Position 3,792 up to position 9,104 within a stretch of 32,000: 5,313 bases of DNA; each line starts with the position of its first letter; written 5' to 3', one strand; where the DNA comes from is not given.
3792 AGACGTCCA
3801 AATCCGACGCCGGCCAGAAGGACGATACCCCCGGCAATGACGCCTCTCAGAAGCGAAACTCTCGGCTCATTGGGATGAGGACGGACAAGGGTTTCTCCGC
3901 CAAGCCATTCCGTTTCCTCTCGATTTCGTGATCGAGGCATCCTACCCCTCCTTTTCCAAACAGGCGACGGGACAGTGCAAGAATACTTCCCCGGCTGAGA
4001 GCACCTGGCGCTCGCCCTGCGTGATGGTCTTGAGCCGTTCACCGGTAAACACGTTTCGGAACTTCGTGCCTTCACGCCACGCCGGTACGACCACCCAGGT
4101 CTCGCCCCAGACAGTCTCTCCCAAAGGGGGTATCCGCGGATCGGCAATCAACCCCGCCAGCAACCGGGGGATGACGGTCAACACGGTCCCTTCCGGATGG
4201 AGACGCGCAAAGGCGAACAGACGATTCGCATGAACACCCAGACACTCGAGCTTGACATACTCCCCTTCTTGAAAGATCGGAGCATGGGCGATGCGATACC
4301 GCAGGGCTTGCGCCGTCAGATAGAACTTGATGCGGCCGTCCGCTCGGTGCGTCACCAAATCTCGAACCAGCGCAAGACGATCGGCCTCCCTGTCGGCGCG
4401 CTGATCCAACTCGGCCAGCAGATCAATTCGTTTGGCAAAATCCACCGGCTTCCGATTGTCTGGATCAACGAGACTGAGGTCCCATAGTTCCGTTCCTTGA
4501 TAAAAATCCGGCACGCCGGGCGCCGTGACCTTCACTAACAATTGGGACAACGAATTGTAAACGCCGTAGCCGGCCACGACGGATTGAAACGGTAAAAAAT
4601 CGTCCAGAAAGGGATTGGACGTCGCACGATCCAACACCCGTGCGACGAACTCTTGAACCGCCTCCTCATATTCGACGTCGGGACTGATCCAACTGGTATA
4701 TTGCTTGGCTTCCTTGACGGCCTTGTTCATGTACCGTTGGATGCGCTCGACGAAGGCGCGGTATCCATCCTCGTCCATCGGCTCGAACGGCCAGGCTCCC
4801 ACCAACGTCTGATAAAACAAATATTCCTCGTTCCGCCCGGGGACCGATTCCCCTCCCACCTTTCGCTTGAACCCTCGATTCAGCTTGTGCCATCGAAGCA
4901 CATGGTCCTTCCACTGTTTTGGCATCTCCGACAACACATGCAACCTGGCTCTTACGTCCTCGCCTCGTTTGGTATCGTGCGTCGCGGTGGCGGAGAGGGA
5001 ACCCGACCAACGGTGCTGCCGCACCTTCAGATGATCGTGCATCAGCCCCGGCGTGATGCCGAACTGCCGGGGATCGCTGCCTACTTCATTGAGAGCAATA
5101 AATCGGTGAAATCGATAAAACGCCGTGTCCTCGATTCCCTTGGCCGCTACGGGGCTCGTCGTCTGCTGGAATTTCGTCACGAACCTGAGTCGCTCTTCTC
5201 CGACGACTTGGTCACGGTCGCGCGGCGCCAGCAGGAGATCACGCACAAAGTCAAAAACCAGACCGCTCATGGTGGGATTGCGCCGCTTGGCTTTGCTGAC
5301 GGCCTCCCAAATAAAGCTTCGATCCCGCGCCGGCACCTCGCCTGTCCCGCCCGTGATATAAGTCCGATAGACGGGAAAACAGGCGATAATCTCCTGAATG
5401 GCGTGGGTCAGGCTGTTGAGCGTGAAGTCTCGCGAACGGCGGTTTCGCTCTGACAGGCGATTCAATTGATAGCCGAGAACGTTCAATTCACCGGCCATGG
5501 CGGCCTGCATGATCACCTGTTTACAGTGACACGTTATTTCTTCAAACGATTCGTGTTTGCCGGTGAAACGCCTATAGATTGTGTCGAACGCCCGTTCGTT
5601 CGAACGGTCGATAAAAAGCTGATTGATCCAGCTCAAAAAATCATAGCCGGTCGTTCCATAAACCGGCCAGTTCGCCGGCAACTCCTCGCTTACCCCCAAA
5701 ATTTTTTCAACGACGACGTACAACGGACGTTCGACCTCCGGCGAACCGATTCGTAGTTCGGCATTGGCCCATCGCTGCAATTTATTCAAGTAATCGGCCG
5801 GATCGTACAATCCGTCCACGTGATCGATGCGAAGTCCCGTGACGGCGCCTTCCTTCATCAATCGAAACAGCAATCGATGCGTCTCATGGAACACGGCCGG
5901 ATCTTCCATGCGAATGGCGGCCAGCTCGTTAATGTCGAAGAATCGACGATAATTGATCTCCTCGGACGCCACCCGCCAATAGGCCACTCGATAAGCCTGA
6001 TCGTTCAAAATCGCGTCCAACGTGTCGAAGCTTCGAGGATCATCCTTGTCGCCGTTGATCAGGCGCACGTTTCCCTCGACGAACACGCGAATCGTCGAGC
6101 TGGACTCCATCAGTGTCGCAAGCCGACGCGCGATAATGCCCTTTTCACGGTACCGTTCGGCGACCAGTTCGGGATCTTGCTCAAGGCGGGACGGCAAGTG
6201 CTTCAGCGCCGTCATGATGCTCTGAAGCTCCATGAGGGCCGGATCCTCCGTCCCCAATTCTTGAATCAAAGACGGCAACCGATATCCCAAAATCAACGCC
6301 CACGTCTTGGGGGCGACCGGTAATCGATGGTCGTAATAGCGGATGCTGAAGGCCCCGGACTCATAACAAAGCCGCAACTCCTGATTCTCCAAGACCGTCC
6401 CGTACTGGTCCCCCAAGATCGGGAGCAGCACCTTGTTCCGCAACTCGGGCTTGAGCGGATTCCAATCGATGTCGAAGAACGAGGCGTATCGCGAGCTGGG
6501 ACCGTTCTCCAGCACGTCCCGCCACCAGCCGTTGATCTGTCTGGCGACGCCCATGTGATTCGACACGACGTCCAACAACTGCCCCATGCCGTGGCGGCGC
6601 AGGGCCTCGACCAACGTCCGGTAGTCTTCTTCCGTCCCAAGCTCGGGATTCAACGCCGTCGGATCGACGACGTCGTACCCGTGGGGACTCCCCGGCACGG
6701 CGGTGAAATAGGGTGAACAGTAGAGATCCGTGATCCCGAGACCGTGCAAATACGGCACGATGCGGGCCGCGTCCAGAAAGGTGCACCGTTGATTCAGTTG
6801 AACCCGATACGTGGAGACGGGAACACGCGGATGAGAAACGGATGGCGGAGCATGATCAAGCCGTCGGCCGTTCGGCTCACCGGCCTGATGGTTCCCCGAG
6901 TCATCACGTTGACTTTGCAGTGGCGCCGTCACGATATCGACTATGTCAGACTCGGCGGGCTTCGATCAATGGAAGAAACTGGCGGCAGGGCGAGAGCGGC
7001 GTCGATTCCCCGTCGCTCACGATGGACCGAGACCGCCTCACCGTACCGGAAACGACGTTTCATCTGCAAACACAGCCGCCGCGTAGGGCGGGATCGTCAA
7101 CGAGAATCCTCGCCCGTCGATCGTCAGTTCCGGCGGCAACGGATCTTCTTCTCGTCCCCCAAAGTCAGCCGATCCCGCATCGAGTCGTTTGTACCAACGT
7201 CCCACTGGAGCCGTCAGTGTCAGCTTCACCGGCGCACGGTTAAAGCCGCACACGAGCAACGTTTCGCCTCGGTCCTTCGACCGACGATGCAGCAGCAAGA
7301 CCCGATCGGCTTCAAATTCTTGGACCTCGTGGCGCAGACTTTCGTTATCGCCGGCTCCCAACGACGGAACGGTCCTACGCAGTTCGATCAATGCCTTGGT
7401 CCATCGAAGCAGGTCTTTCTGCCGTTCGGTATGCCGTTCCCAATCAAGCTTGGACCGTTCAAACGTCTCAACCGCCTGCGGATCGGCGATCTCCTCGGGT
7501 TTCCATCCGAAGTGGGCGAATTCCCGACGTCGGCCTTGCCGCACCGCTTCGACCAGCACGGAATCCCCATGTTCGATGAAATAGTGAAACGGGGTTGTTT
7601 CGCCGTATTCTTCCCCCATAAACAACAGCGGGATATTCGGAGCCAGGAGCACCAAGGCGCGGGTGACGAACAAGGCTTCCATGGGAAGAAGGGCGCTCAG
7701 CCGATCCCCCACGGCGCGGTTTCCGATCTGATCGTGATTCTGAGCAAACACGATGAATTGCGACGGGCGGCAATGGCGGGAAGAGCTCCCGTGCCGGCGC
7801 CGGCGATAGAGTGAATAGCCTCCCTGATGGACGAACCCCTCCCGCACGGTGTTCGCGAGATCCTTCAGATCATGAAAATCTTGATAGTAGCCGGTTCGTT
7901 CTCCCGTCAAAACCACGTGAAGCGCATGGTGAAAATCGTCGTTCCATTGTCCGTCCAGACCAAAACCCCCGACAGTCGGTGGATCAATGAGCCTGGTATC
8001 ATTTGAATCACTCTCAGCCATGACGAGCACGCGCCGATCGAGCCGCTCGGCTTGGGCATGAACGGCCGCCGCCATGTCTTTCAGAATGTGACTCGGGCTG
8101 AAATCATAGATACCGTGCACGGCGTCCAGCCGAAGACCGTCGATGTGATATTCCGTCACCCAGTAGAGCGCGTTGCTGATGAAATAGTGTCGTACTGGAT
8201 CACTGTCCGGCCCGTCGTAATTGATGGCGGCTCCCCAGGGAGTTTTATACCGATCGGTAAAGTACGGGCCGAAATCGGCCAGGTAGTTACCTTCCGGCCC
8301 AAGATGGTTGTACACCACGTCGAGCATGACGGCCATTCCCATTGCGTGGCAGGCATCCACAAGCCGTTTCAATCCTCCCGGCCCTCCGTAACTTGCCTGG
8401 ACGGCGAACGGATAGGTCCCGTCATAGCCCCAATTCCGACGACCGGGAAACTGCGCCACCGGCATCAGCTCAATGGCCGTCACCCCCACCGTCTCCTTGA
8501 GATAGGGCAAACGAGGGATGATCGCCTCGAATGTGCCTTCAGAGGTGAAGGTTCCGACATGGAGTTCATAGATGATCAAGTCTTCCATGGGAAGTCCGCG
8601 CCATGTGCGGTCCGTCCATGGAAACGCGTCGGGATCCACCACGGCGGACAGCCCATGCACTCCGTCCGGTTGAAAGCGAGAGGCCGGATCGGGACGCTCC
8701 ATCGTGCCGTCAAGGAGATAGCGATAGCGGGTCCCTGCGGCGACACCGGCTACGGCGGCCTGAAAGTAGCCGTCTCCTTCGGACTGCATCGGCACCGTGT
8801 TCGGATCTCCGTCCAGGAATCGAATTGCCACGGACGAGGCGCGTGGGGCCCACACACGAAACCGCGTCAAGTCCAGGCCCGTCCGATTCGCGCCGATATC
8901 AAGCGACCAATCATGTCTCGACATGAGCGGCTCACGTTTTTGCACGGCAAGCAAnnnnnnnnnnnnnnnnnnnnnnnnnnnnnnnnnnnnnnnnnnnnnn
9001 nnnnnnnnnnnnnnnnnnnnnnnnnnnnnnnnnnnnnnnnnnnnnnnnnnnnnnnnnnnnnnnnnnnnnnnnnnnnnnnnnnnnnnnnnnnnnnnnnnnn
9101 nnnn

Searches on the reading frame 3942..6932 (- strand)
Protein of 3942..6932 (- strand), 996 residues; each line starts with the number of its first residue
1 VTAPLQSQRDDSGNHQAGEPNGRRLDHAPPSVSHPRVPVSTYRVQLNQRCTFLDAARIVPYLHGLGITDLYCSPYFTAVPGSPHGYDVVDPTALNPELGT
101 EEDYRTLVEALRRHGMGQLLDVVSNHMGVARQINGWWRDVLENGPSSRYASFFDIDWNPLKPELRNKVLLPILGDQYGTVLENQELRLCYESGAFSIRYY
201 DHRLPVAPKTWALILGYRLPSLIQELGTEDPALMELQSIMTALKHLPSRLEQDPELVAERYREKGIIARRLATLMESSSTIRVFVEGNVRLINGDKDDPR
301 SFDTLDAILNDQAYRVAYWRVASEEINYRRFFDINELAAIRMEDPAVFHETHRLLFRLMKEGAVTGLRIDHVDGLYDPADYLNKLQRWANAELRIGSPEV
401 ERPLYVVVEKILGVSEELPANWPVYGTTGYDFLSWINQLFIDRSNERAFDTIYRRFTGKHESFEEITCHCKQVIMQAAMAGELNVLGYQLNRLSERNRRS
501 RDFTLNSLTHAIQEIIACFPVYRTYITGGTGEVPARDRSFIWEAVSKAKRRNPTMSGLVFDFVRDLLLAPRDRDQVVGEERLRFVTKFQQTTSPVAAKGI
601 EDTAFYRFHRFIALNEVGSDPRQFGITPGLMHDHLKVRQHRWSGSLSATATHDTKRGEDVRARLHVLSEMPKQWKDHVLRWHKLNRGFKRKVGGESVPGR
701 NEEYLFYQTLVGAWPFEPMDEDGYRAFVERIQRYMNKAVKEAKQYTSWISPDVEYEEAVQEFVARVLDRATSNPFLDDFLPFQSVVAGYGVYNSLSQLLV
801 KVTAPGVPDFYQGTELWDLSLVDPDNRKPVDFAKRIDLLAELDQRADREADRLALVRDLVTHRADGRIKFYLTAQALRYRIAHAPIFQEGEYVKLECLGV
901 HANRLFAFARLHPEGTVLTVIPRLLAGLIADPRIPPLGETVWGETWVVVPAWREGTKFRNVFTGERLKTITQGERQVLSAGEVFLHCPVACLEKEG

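Call 8: search_protein_families(library=pfam, proteins=[window:3942-6932:-], max_evalue=0.001)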
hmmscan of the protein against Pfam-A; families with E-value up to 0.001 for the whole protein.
window:3942-6932:- (996 aa): 1 family
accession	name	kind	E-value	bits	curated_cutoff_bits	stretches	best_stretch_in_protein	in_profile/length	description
PF00128.31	Alpha-amylase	-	3.5e-19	69.8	22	1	60-159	26-118/446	Alpha amylase, catalytic domain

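Call 9: search_protein_families(library=ncbifam, proteins=[window:3942-6932:-], max_evalue=0.00001)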
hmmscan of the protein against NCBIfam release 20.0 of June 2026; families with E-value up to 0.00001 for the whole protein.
window:3942-6932:- (996 aa): 20 families
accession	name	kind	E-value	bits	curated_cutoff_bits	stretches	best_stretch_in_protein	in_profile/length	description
NF011087.0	PRK14511.1-5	equivalog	0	1366.8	1556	2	399-995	400-995/996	malto-oligosyltrehalose synthase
NF011077.0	PRK14507.1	equivalog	0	1200.3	2148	1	34-994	739-1690/1693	malto-oligosyltrehalose synthase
NF011088.0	PRK14511.1-6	equivalog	0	1023.1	1877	2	401-992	425-1006/1009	malto-oligosyltrehalose synthase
TIGR02401.1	trehalose_TreY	equivalog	9.1e-290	963.7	498.65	1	38-992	1-836/838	malto-oligosyltrehalose synthase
NF011086.0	PRK14511.1-3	equivalog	8.2e-236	785.3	1411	1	39-991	5-919/924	malto-oligosyltrehalose synthase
NF011085.0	PRK14511.1-2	equivalog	1.5e-221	738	1312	2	301-992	227-870/873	malto-oligosyltrehalose synthase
NF011084.0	PRK14511.1-1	equivalog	3e-128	429.5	1021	3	584-845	393-632/728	malto-oligosyltrehalose synthase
NF008051.0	PRK10785.1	equivalog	4.1e-14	51.7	568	1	59-131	185-255/607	maltodextrin glucosidase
NF041090.1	Cyc-maltodext_AglB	equivalog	4.7e-14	52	540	1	59-155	71-160/470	cyclomaltodextrinase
NF041321.1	Alpha-amyl_MalA_Halo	equivalog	7.2e-13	47.8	875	1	48-154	277-378/666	alpha-amylase MalA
TIGR02403.1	trehalose_treC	equivalog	1.4e-11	43.8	799.05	1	59-153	33-121/544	alpha,alpha-phosphotrehalase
TIGR02456.1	treS_nterm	equivalog_domain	2.3e-10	39.6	678.35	1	59-131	34-105/539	maltose alpha-D-glucosyltransferase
NF008183.0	PRK10933.1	subfamily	2.9e-09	36.2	535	1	59-153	39-127/551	alpha,alpha-phosphotrehalase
TIGR02402.1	trehalose_TreZ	equivalog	4.3e-09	35.2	538.8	1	50-128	109-187/545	malto-oligosyltrehalose trehalohydrolase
NF051899.1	BetGalacBglAAgro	equivalog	6.4e-07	28.1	900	1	58-127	33-101/537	beta-galactosidase BglA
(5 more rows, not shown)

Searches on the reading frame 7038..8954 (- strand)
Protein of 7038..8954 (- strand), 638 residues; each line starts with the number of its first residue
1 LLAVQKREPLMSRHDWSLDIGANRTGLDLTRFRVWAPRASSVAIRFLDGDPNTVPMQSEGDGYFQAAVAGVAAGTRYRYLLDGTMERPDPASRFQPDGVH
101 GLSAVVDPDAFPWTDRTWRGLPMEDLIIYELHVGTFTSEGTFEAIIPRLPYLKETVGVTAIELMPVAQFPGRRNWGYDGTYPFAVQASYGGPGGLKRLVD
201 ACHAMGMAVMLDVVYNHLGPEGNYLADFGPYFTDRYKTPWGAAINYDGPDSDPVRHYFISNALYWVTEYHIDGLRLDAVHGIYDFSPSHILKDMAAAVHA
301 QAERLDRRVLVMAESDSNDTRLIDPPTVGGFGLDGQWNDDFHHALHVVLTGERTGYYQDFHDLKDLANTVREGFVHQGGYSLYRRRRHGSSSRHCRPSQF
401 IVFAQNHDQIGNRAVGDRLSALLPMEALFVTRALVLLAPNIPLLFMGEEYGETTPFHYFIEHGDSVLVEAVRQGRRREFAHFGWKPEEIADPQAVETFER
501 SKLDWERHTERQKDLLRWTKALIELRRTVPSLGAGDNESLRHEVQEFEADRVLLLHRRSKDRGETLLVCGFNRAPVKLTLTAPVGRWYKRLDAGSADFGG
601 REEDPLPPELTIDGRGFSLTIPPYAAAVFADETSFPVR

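Call 8: search_protein_families(library=pfam, proteins=[window:7038-8954:-], max_evalue=0.001)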
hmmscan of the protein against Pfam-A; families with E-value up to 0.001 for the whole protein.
window:7038-8954:- (638 aa): 3 families
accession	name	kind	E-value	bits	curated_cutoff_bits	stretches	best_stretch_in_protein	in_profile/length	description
PF00128.31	Alpha-amylase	-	4.6e-22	79.3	22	1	132-225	15-99/446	Alpha amylase, catalytic domain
PF11941.14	DUF3459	-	2.9e-06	28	22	1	518-609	1-85/90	Domain of unknown function (DUF3459)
PF02922.24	CBM_48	-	3.5e-06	27.7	22.4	1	21-84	3-71/83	Carbohydrate-binding module 48 (Isoamylase N-terminal domain)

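Call 9: search_protein_families(library=ncbifam, proteins=[window:7038-8954:-], max_evalue=0.00001)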
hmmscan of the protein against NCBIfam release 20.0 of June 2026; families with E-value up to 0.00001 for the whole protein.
window:7038-8954:- (638 aa): 28 families (the best 25 are shown)
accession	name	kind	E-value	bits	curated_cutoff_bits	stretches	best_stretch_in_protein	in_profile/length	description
TIGR02402.1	trehalose_TreZ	equivalog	9.2e-228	757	538.8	1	30-578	1-544/545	malto-oligosyltrehalose trehalohydrolase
NF008967.0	PRK12313.1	equivalog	7.3e-50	170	577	1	26-338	36-385/633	1,4-alpha-glucan branching protein GlgB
NF003811.1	PRK05402.1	equivalog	1.8e-46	158.9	741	1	26-282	27-306/619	1,4-alpha-glucan branching protein GlgB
TIGR01515.1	branching_enzym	equivalog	2.8e-38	131.9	463.95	1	25-284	25-297/607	1,4-alpha-glucan branching enzyme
NF009221.0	PRK12568.1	equivalog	3.6e-32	111.3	1270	1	26-282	151-428/745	1,4-alpha-glucan branching enzyme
TIGR02104.1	pulA_typeI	equivalog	2.2e-31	108.6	504.5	2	149-555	170-557/605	type I pullulanase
NF011293.0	PRK14705.1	equivalog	1.1e-29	102.8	2376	1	27-282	637-909/1224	1,4-alpha-glucan branching enzyme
TIGR02100.1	glgX_debranch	equivalog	3e-26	91.7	640.9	1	104-278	134-342/688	glycogen debranching protein GlgX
NF011294.0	PRK14706.1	equivalog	3.2e-26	91.7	1284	1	23-287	36-321/642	1,4-alpha-glucan branching enzyme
TIGR02456.1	treS_nterm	equivalog_domain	4.1e-19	68.5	678.35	1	125-220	5-103/539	maltose alpha-D-glucosyltransferase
NF041321.1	Alpha-amyl_MalA_Halo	equivalog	1.7e-16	59.8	875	1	124-239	258-369/666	alpha-amylase MalA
NF002983.0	PRK03705.1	equivalog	6.7e-15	54.2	901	1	104-288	129-346/658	glycogen debranching protein GlgX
NF008051.0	PRK10785.1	equivalog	1.1e-14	53.6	568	1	140-224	176-257/607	maltodextrin glucosidase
NF041090.1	Cyc-maltodext_AglB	equivalog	1.2e-13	50.7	540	1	140-227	62-146/470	cyclomaltodextrinase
TIGR02401.1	trehalose_TreY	equivalog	3.2e-13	48.8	498.65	1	139-221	12-93/838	malto-oligosyltrehalose synthase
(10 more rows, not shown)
